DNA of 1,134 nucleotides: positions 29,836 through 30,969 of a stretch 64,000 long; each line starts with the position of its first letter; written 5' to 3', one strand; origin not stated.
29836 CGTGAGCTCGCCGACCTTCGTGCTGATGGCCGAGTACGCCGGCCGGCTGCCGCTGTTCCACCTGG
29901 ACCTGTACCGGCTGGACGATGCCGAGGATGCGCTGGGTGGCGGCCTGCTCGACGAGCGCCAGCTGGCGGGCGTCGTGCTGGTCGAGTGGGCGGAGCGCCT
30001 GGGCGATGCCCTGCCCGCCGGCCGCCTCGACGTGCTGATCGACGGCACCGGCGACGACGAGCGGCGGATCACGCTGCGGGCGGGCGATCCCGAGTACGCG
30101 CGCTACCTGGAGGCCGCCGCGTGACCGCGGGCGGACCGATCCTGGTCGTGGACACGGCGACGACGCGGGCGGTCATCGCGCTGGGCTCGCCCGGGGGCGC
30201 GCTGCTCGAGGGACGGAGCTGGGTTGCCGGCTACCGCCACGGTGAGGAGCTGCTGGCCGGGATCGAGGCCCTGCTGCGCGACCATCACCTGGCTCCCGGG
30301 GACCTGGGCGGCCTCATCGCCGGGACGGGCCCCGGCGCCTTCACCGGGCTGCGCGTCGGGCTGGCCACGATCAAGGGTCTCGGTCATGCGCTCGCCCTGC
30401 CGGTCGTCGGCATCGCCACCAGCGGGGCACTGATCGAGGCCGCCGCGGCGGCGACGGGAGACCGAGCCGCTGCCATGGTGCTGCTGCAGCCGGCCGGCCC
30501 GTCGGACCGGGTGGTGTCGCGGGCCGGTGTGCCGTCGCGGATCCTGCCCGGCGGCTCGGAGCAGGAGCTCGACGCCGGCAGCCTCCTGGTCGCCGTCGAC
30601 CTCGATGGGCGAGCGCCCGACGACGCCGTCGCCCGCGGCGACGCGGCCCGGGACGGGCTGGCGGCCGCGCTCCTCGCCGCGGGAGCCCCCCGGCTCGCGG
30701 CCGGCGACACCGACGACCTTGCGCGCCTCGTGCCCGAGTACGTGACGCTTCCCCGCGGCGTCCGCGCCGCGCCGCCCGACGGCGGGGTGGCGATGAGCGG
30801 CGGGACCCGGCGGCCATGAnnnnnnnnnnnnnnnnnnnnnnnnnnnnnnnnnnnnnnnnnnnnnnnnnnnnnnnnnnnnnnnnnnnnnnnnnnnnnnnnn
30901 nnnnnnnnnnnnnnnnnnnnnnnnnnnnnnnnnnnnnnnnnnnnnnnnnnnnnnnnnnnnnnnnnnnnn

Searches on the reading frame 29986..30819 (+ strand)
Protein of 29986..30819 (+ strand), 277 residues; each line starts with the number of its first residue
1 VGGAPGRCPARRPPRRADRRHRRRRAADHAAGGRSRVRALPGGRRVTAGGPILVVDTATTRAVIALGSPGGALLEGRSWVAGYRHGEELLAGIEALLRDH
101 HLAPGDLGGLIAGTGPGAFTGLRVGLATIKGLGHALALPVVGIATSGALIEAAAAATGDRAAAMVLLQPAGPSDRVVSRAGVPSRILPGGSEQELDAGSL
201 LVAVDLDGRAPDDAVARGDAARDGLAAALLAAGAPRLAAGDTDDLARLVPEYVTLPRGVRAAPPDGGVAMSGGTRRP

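Call 8: search_protein_families(library=ncbifam, proteins=[window:29986-30819:+])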
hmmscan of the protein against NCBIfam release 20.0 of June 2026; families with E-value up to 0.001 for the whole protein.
window:29986-30819:+ (277 aa): 1 family
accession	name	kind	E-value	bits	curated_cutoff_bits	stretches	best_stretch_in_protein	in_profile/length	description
TIGR03725.1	T6A_YeaZ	equivalog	3.5e-26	92.5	69.3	1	52-253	1-211/212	tRNA (adenosine(37)-N6)-threonylcarbamoyltransferase complex dimerization subunit type 1 TsaB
